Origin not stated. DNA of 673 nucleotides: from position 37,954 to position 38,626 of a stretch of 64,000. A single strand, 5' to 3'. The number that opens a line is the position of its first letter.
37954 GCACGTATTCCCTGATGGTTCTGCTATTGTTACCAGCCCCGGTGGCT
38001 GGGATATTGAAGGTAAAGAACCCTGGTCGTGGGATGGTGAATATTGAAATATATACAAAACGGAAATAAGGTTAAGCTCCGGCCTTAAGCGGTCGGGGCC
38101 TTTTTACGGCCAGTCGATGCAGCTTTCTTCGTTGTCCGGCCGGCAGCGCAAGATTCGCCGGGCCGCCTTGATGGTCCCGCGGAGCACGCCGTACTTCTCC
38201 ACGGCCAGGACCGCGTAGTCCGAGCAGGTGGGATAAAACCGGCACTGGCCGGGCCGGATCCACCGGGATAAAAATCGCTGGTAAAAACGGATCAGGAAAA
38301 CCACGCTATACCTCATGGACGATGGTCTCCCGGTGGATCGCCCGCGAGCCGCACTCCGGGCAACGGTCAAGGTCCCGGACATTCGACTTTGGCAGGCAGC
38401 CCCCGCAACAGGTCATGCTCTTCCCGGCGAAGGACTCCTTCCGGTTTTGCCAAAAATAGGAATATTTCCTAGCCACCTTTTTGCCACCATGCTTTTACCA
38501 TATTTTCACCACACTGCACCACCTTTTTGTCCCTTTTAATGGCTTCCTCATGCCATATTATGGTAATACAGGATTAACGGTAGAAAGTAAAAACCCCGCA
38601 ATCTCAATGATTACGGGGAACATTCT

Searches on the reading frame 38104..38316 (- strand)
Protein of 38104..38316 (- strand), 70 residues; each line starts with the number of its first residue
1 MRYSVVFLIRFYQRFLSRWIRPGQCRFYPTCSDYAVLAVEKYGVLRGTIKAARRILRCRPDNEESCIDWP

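Call 47: find_homologous_proteins(query=window:38104-38316:-, max_evalue=1e-10)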
Query window:38104-38316:- (70 aa): 45 proteins with E <= 1e-10 among 53 candidates.
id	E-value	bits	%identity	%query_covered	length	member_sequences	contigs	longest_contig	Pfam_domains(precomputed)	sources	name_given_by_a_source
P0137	2.5e-42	159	100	100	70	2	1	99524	PF01809.24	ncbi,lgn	-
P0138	5.0e-34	133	76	100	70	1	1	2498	PF01809.24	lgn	-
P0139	5.0e-33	130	74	100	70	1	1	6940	PF01809.24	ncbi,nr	ncbi:MAG: membrane protein insertion efficiency factor YidD [Firmicutes bacterium]|nr:membrane prote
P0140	1.1e-15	75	58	89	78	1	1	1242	PF01809.24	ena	-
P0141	2.1e-15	74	61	89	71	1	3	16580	PF01809.24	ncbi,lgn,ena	-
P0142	3.0e-15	73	57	90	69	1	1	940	PF01809.24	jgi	-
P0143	6.6e-15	72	57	90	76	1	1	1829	PF01809.24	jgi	jgi:putative membrane protein insertion efficiency factor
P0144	6.6e-15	72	57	90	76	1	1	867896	PF01809.24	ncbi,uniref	ncbi:membrane protein insertion efficiency factor YidD [Planococcus sp. 1R117A]|uniref:membrane prot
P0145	6.6e-15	72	57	90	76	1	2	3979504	PF01809.24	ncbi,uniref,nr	ncbi:membrane protein insertion efficiency factor YidD [Planococcus shenhongbingii]|uniref:Putative 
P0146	8.6e-15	72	59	83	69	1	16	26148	PF01809.24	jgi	-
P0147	1.1e-14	72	62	79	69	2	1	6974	PF01809.24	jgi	-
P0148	2.0e-14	71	57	93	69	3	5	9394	PF01809.24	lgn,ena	-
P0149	2.4e-14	71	55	86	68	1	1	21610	PF01809.24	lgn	-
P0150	2.7e-14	70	64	71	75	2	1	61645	PF01809.24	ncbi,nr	ncbi:MAG: membrane protein insertion efficiency factor YidD [Peptococcaceae bacterium]|nr:membrane p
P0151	2.7e-14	70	55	86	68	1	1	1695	PF01809.24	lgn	-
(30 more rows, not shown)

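Call 48: find_encoding_contigs(protein=P0139, flank=10000, max_places=2)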
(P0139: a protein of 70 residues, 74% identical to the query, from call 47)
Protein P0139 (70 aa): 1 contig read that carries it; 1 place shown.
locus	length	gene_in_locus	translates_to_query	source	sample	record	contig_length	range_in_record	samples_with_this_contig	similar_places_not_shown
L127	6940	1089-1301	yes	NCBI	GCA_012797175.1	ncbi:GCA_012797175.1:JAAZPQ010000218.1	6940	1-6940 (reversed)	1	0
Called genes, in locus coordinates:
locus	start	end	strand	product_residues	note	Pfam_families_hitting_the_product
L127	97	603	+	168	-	-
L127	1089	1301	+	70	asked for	PF01809:YidD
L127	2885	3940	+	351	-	-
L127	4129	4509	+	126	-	PF06094:GGACT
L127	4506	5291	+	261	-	PF06094:GGACT, PF13772:AIG2_2 (weak)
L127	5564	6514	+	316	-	PF01878:EVE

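Call 49: find_encoding_contigs(protein=P0138, flank=10000, max_places=2)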
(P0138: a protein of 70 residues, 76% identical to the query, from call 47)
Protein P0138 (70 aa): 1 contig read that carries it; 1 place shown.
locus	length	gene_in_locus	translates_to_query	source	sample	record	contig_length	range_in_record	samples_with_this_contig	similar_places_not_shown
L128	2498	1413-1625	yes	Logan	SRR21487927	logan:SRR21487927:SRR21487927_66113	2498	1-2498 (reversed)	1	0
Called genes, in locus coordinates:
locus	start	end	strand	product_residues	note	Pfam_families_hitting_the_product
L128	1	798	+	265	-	?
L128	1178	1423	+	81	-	-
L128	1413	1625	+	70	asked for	PF01809:YidD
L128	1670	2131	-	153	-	PF01402:RHH_1, PF07878:RHH_5 (weak)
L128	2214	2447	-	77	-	-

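Call 57: search_protein_families(library=pfam, proteins=[L127:866-1099:+, L128:1178-1423:+], max_evalue=0.1)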
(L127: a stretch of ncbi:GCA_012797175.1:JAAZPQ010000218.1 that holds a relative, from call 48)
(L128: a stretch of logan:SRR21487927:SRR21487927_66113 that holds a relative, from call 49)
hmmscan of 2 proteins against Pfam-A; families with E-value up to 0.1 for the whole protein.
L127:866-1099:+ (77 aa): 10 families
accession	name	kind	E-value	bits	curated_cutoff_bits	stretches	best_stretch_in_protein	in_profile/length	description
PF08271.17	Zn_Ribbon_TF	-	0.00012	22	29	1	59-71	2-14/43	TFIIB zinc-binding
PF24029.1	DUF7340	-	0.00023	21.4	27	0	5-19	34-48/62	Domain of unknown function (DUF7340)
PF18551.6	TackOD1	-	0.0049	16.9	32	1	41-76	74-107/188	Thaumarchaeal output domain 1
PF03119.21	DNA_ligase_ZBD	-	0.005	17.1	25.8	1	59-72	1-13/27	NAD-dependent DNA ligase C4 zinc finger domain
PF10601.15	zf-LITAF-like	-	0.017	15.7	23.8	0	42-66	38-65/70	LITAF-like zinc ribbon domain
PF09723.15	Zn_ribbon_8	-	0.019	15.4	34.4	0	57-70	27-39/41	Zinc ribbon domain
PF13717.11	Zn_ribbon_4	-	0.034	14.5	30.3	1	7-19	23-35/36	zinc-ribbon domain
PF13248.11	Zn_ribbon_3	-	0.048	13.6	27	0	51-65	10-24/26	zinc-ribbon domain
PF23470.1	Zn_ribbon_PF0610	-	0.057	13.6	26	0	48-69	10-30/39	PF0610 rubredoxin-like zinc beta-ribbon domain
PF24460.1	DUF7575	-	0.071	12.9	28.5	0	58-66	4-12/28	Domain of unknown function (DUF7575)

L128:1178-1423:+ (81 aa): 11 families
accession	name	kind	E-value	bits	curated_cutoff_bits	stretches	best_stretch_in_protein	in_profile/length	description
PF14952.11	zf-tcix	-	0.0024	17.8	31.2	1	54-69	3-18/42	Putative treble-clef, zinc-finger, Zn-binding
PF24029.1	DUF7340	-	0.0045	17.2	27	0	10-24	34-48/62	Domain of unknown function (DUF7340)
PF08271.17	Zn_Ribbon_TF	-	0.007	16.3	29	0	14-30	19-35/43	TFIIB zinc-binding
PF01783.29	Ribosomal_L32p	-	0.0084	16.7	21.3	0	5-32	30-54/56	Ribosomal L32p protein family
PF08772.16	Zn_ribbon_NOB1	-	0.009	16.5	24.9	1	46-77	8-39/72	Nin one binding (NOB1) Zn-ribbon like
PF03119.21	DNA_ligase_ZBD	-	0.03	14.7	25.8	1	63-76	1-13/27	NAD-dependent DNA ligase C4 zinc finger domain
PF18912.6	DZR_2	-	0.037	14.3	27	0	44-71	19-46/56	Double zinc ribbon domain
PF09723.15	Zn_ribbon_8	-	0.043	14.3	34.4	0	57-74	22-39/41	Zinc ribbon domain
PF25207.1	DUF7837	-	0.069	13.6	27.8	0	61-75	5-19/47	Domain of unknown function (DUF7837)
PF08274.17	Zn_Ribbon_YjdM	-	0.074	13.5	30.8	1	61-70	2-11/30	PhnA Zinc-Ribbon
PF24292.1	DUF7479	-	0.089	13.4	27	0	56-75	25-44/60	Domain of unknown function (DUF7479)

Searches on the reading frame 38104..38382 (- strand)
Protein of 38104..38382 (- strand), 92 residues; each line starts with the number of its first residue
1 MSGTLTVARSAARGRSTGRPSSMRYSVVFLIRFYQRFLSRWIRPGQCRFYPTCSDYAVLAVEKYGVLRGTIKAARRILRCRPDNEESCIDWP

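Call 4: search_protein_families(library=pfam, proteins=[window:38104-38382:-], max_evalue=0.01)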
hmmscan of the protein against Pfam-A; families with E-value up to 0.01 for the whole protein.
window:38104-38382:- (92 aa): 1 family
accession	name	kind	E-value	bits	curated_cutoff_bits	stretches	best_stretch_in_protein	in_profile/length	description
PF01809.23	YidD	-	1.9e-23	82.5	27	1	27-84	4-60/67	Putative membrane protein insertion efficiency factor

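Call 29: search_protein_families(library=ncbifam, proteins=[window:38104-38382:-], max_evalue=0.01)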
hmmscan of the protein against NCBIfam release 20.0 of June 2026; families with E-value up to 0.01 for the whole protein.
window:38104-38382:- (92 aa): 1 family
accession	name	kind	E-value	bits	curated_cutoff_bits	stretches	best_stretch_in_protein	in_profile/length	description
TIGR00278.2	TIGR00278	equivalog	1.5e-20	72.8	40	1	26-82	3-58/64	membrane protein insertion efficiency factor YidD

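Call 30: search_protein_families(library=phrogs, proteins=[window:38104-38382:-], max_evalue=0.01)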
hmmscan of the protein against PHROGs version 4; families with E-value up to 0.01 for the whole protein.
window:38104-38382:- (92 aa): 0 families

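Call 31: search_protein_families(library=padloc, proteins=[window:38104-38382:-], max_evalue=0.01)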
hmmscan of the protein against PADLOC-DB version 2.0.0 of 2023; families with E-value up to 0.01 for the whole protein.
window:38104-38382:- (92 aa): 0 families

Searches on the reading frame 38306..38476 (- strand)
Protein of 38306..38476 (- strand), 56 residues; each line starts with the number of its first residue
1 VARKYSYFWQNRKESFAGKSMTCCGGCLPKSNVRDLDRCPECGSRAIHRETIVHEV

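Call 57: search_protein_families(library=pfam, proteins=[window:38306-38476:-], max_evalue=0.1)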
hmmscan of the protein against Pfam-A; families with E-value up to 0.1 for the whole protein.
window:38306-38476:- (56 aa): 2 families
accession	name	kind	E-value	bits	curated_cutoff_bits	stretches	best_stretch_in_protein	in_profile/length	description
PF18551.6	TackOD1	-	0.015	15.3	32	1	21-54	74-106/188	Thaumarchaeal output domain 1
PF04606.18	Ogr_Delta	-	0.029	14.8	26.3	1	38-51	1-14/47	Ogr/Delta-like zinc finger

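Call 64: search_protein_representatives(protein=window:38306-38476:-)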
Query: 56 residues. Proteins with E-value up to 0.001 (for the whole library): 35; up to 1e-10: 2; up to 1e-30: 1. The best 35 are listed.
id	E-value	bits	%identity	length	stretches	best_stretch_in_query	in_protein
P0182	5.7e-34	129.8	100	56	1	1-56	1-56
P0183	1.7e-13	65.6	45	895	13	24-43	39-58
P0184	3.5e-08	48.9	49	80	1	12-56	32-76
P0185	1.3e-07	47.2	66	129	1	22-56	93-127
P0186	1.3e-07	47.1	68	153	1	17-56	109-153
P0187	2.3e-07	46.4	52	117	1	13-56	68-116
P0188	6.2e-07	45.0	61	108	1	15-55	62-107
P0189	1.2e-06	44.1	53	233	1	12-56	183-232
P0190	3.1e-06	42.8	64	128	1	15-56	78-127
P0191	7.0e-06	41.7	42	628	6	22-41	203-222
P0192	1.0e-05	41.2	60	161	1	15-56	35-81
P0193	2.0e-05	40.3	50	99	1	15-56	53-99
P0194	2.1e-05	40.2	61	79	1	16-56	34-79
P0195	2.7e-05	39.9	55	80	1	17-56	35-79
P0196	4.0e-05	39.3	55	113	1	17-56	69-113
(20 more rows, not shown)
